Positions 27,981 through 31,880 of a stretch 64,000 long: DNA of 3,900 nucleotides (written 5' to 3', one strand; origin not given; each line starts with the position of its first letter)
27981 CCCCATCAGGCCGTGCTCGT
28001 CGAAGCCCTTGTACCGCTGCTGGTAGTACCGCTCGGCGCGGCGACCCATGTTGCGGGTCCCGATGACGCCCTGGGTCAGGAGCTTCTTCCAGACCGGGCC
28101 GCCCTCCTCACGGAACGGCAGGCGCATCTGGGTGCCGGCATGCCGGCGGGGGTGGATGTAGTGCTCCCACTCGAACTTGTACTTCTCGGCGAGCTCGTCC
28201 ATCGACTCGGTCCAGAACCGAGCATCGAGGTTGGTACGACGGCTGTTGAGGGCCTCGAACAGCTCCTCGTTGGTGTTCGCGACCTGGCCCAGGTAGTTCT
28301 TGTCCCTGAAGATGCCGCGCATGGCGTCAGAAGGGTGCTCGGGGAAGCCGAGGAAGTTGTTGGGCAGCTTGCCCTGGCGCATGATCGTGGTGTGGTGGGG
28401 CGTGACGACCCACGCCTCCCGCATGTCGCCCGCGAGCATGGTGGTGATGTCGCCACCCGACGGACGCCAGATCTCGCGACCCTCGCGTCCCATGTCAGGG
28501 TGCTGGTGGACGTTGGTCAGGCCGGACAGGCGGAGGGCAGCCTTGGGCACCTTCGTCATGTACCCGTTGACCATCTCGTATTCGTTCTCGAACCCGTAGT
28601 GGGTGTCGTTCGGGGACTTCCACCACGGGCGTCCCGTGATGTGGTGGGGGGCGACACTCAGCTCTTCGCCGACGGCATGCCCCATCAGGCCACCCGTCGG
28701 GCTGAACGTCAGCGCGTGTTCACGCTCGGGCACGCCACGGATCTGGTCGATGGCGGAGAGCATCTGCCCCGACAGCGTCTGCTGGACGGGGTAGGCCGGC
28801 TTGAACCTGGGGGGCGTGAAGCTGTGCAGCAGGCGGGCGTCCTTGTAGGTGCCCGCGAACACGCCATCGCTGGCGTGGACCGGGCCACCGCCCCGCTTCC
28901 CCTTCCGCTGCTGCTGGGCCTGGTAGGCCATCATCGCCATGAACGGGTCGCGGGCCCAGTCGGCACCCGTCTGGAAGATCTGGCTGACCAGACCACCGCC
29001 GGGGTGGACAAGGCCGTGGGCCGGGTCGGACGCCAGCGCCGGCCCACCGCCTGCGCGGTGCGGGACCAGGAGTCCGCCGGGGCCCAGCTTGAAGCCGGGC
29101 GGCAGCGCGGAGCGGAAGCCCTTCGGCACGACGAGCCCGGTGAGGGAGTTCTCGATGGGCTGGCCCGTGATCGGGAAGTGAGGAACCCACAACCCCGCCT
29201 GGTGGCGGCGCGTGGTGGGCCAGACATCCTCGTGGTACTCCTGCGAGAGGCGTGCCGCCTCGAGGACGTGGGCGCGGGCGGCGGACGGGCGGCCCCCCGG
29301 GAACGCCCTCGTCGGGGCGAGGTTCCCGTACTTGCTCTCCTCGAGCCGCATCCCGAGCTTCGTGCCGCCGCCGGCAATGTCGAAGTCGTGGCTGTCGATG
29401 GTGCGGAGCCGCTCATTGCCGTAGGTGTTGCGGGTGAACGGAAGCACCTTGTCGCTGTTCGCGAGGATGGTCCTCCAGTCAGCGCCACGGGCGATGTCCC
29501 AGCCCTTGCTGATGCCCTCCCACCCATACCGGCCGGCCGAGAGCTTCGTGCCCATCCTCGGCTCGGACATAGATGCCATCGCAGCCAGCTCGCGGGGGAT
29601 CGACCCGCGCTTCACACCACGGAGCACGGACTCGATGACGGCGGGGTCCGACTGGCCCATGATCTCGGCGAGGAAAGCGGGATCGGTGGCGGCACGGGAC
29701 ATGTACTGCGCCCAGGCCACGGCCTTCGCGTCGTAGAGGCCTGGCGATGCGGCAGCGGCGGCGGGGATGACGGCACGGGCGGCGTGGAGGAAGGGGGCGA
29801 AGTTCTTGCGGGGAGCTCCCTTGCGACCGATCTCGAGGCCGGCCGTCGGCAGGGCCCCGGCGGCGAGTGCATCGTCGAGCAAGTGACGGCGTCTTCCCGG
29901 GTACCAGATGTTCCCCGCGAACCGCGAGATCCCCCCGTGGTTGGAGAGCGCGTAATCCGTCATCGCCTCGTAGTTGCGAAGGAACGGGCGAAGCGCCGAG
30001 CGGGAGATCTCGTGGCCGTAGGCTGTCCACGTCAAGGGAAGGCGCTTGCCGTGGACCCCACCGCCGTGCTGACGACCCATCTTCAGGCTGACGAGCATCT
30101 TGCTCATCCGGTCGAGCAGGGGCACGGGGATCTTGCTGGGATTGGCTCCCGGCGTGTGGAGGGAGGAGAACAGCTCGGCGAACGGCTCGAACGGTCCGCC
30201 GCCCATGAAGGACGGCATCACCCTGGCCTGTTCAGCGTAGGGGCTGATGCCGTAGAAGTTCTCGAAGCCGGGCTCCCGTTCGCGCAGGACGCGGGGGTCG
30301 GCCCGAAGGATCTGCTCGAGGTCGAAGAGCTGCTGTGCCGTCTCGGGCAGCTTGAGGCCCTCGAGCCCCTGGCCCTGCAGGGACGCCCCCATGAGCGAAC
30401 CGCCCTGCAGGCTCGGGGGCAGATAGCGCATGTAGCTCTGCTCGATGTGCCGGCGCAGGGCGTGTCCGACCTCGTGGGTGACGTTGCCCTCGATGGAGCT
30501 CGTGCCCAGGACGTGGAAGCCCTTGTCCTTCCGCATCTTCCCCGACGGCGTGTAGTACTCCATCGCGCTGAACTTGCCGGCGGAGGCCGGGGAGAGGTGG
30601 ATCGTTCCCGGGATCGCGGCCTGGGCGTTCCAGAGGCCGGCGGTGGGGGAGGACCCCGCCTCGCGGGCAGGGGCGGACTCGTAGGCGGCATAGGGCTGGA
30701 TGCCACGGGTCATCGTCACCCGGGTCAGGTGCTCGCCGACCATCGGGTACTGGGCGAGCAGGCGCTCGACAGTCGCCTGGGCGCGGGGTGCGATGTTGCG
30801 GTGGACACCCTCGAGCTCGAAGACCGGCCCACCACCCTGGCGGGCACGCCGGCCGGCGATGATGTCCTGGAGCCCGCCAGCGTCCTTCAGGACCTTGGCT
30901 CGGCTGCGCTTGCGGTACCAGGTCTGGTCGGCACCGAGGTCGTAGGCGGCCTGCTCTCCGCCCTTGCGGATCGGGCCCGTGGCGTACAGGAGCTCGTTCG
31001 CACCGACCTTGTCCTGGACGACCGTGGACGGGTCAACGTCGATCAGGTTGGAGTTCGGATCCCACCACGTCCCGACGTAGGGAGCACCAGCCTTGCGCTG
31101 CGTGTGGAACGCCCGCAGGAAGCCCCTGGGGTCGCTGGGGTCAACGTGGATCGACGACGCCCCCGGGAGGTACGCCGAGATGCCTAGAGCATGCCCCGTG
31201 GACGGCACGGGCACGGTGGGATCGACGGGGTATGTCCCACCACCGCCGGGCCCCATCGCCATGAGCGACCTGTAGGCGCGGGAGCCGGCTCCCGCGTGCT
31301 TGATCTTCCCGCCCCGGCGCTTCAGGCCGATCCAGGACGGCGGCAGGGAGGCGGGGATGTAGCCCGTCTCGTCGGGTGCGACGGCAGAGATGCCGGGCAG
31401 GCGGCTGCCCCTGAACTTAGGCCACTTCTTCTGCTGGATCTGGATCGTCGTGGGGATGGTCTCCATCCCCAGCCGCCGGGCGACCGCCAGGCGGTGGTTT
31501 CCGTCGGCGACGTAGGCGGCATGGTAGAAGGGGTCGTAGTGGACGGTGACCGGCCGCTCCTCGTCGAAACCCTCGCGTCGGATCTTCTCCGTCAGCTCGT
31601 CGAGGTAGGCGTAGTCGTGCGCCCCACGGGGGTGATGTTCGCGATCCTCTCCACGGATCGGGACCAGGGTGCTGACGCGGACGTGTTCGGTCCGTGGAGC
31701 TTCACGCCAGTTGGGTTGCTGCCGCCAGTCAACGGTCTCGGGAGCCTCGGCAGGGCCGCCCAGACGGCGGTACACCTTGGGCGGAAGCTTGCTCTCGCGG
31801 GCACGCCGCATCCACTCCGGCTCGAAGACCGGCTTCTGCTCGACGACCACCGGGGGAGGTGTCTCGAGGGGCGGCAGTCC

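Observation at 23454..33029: Exceptionally long tape measure protein (3191 aa) with embedded ParB-nuclease-like and HExxH motifs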

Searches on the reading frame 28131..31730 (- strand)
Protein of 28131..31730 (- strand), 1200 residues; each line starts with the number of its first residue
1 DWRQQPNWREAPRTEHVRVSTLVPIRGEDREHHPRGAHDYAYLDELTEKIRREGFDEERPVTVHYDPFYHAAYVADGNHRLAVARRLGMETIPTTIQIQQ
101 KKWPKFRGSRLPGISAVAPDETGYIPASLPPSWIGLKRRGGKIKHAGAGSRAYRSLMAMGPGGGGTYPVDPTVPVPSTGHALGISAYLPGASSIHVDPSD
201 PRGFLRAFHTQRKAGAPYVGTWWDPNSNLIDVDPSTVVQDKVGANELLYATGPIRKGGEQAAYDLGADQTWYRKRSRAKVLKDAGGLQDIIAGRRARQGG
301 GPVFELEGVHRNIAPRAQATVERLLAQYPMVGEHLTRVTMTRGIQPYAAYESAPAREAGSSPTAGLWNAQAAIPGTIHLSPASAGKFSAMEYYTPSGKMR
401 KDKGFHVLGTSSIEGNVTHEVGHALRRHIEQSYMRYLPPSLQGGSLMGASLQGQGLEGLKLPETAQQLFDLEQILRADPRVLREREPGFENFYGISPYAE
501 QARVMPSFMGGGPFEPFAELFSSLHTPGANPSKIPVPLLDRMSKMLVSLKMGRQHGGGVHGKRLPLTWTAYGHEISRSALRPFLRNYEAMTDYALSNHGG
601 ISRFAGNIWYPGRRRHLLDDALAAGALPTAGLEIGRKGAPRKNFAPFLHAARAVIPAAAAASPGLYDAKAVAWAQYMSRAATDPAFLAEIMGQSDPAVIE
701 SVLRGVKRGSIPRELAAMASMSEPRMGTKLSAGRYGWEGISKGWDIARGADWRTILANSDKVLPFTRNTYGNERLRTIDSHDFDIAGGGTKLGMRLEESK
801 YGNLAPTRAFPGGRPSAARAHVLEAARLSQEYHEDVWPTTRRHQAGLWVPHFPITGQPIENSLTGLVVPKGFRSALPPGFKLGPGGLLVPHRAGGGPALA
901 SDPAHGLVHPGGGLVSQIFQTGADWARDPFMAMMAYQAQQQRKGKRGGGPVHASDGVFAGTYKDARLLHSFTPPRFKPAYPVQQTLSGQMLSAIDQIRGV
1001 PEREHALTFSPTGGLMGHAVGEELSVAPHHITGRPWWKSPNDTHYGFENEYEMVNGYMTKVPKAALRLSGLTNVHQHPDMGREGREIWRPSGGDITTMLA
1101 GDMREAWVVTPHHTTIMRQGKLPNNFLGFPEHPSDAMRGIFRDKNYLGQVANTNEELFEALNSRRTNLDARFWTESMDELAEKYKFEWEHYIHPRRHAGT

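Call 78: search_protein_representatives(protein=window:28131-31730:-)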
Query: 1200 residues. Proteins with E-value up to 0.001 (for the whole library): 126; up to 1e-10: 21; up to 1e-30: 12. The best 126 are listed.
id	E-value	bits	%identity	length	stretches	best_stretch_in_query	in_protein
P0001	0.0e+00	2791.7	100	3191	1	1-1200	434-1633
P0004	3.8e-190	651.4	56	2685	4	138-308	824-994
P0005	1.2e-171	590.2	55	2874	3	1-308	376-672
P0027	6.1e-127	442.0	49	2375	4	946-1199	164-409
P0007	1.6e-125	437.3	44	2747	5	138-561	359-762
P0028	1.7e-110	387.5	47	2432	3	944-1199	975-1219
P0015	4.4e-72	260.3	46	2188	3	1-149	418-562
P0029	3.8e-59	217.5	47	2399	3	297-561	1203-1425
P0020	1.3e-47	179.3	46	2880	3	1-139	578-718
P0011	1.7e-37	145.7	44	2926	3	13-157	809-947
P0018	2.0e-37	145.5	54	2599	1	140-315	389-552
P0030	5.0e-33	131.0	46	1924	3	138-325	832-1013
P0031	1.5e-30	122.8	52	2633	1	1-162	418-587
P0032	1.1e-24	103.3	42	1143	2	14-152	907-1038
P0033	5.1e-23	97.8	38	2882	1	569-892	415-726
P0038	1.7e-10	56.3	35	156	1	7-140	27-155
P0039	7.9e-10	54.1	40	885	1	9-150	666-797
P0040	1.8e-09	52.9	36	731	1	2-139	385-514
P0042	1.2e-08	50.1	41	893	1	41-140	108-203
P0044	2.1e-08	49.4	37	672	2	13-137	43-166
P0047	9.8e-08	47.2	34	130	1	14-136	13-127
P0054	5.8e-07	44.6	31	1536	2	15-147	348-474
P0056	1.1e-06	43.6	31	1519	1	13-139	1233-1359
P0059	1.9e-06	42.9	33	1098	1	12-138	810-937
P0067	3.9e-06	41.9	33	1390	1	7-137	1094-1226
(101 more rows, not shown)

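Call 79: search_protein_families(library=pfam, proteins=[P0038, P0047, P0040, P0044, P0054, P0056, P0059, P0067, P0039, P0042], max_evalue=0.001)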
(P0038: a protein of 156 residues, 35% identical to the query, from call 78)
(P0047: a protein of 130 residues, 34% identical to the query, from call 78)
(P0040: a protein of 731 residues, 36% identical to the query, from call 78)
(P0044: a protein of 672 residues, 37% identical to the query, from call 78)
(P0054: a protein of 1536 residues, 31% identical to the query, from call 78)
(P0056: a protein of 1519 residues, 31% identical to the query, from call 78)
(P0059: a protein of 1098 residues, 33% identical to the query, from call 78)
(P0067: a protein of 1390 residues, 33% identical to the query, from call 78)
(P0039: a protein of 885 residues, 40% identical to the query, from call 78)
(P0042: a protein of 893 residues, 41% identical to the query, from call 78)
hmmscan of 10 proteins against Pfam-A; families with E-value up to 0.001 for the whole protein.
P0038 (156 aa): 0 families

P0047 (130 aa): 1 family
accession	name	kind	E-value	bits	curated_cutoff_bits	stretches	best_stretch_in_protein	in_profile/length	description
PF02195.25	ParB_N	-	1.1e-06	29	26.3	1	14-92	4-78/95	ParB N-terminal domain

P0040 (731 aa): 1 family
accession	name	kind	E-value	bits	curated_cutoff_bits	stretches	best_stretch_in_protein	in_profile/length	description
PF02195.25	ParB_N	-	1.5e-07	31.8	26.3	1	396-479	3-81/95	ParB N-terminal domain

P0044 (672 aa): 0 families

P0054 (1536 aa): 7 families
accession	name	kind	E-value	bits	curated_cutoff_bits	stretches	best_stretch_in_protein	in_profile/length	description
PF00583.31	Acetyltransf_1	-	1.7e-09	38.4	20.7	1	676-749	32-98/116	Acetyltransferase (GNAT) family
PF02195.25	ParB_N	-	9.6e-09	35.6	26.3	0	207-262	21-75/95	ParB N-terminal domain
PF14542.12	Acetyltransf_CG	-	2.9e-06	27.8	30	1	687-748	12-62/80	GCN5-related N-acetyl-transferase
PF13508.13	Acetyltransf_7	-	2.7e-05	24.9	27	1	683-778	11-84/84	Acetyltransferase (GNAT) domain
PF18760.7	ART-PolyVal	-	0.00013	23.2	31.2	1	948-1007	9-58/140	ADP-Ribosyltransferase in polyvalent proteins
PF13673.13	Acetyltransf_10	-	0.00044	20.7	23.6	0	712-779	53-110/128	Acetyltransferase (GNAT) domain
PF13151.12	DUF3990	-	0.00056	20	32.2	0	948-1012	3-64/152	Protein of unknown function (DUF3990)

P0056 (1519 aa): 3 families
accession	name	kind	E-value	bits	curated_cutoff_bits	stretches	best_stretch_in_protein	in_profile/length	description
PF18814.6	PBECR5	-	5.5e-25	89.1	25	1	687-922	11-230/239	phage-Barnase-EndoU-ColicinE5/D-RelE like nuclease5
PF18760.7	ART-PolyVal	-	2.3e-15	58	31.2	1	265-427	1-140/140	ADP-Ribosyltransferase in polyvalent proteins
PF13151.12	DUF3990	-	8.5e-05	22.7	32.2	1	273-348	3-76/152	Protein of unknown function (DUF3990)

P0059 (1098 aa): 2 families
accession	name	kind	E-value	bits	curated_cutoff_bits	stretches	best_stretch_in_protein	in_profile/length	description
PF18760.7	ART-PolyVal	-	6e-12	47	31.2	1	72-223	5-140/140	ADP-Ribosyltransferase in polyvalent proteins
PF20106.4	DUF6496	-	5.8e-06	27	24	1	739-777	7-48/58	Family of unknown function (DUF6496)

P0067 (1390 aa): 3 families
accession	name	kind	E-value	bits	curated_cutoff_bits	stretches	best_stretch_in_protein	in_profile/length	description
PF18760.7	ART-PolyVal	-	1.8e-16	61.6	31.2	1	64-191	1-140/140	ADP-Ribosyltransferase in polyvalent proteins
PF20106.4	DUF6496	-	1.2e-06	29.2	24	1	1029-1066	7-47/58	Family of unknown function (DUF6496)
PF18905.5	DUF5661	-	2.5e-05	25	27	1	966-1017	20-64/65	Protein of unknown function (DUF5661)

P0039 (885 aa): 0 families

P0042 (893 aa): 1 family
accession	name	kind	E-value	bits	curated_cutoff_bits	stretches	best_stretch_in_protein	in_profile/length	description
PF02195.25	ParB_N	-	0.00025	21.5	26.3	1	107-159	24-75/95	ParB N-terminal domain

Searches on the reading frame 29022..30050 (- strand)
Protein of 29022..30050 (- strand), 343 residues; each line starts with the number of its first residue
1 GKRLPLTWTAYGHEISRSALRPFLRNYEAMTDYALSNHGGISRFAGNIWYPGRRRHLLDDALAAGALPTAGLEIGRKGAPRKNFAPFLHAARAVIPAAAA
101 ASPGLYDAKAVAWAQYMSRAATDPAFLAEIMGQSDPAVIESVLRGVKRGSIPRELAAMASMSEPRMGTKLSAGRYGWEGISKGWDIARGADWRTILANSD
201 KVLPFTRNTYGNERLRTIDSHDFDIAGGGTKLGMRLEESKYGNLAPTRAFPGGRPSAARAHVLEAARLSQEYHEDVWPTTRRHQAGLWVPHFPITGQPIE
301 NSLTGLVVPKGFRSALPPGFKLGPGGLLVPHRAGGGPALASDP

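Call 114: search_protein_families(library=pfam, proteins=[window:29022-30050:-], max_evalue=10)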
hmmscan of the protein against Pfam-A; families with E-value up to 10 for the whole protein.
window:29022-30050:- (343 aa): 1 family
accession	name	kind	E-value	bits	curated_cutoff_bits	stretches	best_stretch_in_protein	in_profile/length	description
PF23802.1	DUF7178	-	0.00052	20.4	27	1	171-228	88-144/193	Family of unknown function (DUF7178)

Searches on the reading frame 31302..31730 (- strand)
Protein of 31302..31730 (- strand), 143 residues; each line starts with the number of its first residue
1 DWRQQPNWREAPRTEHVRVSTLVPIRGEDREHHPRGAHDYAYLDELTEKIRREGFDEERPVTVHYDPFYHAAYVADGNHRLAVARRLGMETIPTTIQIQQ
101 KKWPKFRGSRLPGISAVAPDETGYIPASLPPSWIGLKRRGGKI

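Call 27: search_solved_structures(query=A2, max_evalue=10, show_alignments=3)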
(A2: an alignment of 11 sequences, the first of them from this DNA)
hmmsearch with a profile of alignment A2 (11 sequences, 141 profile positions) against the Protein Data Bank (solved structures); distinct sequences matched with E-value up to 10: 17.
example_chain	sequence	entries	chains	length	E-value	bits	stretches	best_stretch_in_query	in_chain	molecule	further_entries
7bnk_A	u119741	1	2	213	5.4e-06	29.9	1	28-100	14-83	ParB family protein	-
7bnr_A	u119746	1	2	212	6.9e-06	29.5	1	28-101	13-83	ParB family protein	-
7o0n_A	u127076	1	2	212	7.7e-06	29.4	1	28-100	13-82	ParB family protein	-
6t1f_A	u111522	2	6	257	0.00031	24.2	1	32-96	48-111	Chromosome-partitioning protein ParB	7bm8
7nfu_A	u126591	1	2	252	0.0036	20.7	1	13-103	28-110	Nucleoid occlusion protein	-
7ng0_A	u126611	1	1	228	0.0063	19.9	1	31-103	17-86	Nucleoid occlusion protein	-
6sdk_A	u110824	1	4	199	0.017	18.5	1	31-99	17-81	Stage 0 sporulation protein J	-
5x0j_A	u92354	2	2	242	0.069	16.6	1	31-95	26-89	Free serine kinase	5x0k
5x0e_A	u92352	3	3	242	0.094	16.1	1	31-94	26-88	Free serine kinase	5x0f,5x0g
5x0b_A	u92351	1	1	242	0.098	16.1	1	32-95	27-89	Free serine kinase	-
1vk1_A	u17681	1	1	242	0.099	16.1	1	31-94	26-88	Conserved hypothetical protein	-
5ujd_A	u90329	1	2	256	0.19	15.1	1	46-100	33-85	Siderophore biosynthesis protein SbnI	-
6nr6_A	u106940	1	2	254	0.2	15.1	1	46-100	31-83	Bifunctional transcriptional regulator/O-phospho-L-serine synthase SbnI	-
7ol9_A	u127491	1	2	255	0.37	14.2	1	31-100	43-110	Nucleoid occlusion protein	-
1vz0_A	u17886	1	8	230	0.37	14.2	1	32-100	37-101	Chromosome-partitioning protein Spo0J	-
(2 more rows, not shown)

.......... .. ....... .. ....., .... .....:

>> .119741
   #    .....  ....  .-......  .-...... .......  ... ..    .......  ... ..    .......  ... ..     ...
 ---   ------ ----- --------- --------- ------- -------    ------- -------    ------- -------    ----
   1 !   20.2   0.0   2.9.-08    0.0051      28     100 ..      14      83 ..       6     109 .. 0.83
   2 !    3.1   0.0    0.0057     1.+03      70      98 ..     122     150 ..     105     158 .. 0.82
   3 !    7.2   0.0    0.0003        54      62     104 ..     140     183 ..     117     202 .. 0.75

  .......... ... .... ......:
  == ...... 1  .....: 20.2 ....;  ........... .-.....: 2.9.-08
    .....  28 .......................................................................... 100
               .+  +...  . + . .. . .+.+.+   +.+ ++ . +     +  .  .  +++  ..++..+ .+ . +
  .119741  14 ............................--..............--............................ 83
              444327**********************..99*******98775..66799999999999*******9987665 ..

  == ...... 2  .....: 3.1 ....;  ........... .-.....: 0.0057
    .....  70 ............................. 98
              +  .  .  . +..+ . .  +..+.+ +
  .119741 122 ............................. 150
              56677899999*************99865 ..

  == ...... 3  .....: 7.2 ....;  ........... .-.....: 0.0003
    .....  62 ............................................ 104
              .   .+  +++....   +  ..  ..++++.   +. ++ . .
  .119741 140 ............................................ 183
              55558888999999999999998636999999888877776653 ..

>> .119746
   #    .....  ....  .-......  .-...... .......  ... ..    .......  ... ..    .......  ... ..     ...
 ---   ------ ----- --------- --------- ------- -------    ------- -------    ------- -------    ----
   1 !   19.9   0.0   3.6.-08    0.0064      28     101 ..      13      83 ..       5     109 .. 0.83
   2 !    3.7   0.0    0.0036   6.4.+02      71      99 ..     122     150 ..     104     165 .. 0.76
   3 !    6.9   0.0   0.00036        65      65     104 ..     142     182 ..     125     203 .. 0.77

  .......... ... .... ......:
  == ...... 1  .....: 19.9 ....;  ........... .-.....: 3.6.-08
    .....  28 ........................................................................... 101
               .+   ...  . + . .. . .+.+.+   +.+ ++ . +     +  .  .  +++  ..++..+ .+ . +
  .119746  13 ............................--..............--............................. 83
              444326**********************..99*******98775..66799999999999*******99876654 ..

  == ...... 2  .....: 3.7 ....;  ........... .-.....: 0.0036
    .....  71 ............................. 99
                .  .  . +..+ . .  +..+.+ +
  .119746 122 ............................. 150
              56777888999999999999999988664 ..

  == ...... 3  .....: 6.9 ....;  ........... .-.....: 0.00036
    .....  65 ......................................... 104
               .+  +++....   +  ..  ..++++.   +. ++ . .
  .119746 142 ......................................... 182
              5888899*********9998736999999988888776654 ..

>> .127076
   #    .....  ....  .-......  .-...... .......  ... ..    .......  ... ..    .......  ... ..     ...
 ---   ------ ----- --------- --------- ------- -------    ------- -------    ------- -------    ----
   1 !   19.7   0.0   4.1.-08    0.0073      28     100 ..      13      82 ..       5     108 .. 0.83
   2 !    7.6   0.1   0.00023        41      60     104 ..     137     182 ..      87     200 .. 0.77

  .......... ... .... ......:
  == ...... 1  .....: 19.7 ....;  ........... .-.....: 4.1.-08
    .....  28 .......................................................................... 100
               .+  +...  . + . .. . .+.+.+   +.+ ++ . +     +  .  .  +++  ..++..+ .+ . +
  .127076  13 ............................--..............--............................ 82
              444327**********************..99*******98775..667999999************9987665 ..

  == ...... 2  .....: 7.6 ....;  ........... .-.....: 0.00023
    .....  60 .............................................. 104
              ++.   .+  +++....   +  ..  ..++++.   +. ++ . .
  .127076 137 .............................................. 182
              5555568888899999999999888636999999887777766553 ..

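Call 98: find_related_loci(query=A2, collection=genome_contigs, flank=10000)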
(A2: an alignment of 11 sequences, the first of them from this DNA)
Query A2 (143 aa) in genome_contigs; peptide patterns used: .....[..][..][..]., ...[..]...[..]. (x = any residue, [..] = any of these).
322 stretches matched a pattern; 9 encode a relative of the query (tblastn E <= 1e-3); 9 distinct loci.
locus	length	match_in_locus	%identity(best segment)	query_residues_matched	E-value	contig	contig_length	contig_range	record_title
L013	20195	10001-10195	39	26-94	6e-8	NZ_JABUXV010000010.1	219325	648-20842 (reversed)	Brachybacterium sp. FME24 NODE_10_length_219325_cov_183.582, whole genome shotgun sequence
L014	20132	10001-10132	41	71-114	5e-6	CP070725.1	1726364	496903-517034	MAG: Candidatus Bipolaricaulota bacterium isolate bin446 chromosome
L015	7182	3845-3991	39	46-96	8e-6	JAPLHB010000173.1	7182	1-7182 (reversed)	MAG: Chloroflexota bacterium isolate LacPavin_0920_WC70_MAG_64_18 LacPavin_0920_WC70_scaffold_893901, whole genome shotg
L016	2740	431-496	64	73-94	1e-5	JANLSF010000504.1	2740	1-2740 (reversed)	MAG: Gemmatimonadota bacterium isolate OTE_25_metabat_443_sub OTE_25_k141_2449046, whole genome shotgun sequence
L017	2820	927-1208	27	1-101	9e-6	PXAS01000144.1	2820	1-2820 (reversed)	MAG: PVC group bacterium isolate T3Sed10_216 T3-Sed10-C113450, whole genome shotgun sequence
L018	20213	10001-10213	34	39-108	2e-5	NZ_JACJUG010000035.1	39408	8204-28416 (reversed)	Mitsuaria sp. WAJ17 NODE_35_length_39408_cov_29.284921, whole genome shotgun sequence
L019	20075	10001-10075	56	70-94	2e-5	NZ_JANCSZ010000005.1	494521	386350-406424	Massilia sp. YIM B04103 Scaffold5, whole genome shotgun sequence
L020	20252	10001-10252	31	39-121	1e-5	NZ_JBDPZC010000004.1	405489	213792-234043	Roseateles flavus strain 2.12 contig4, whole genome shotgun sequence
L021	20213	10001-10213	34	39-108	6e-5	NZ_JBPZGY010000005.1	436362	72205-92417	Roseateles sp. DB2 contig5, whole genome shotgun sequence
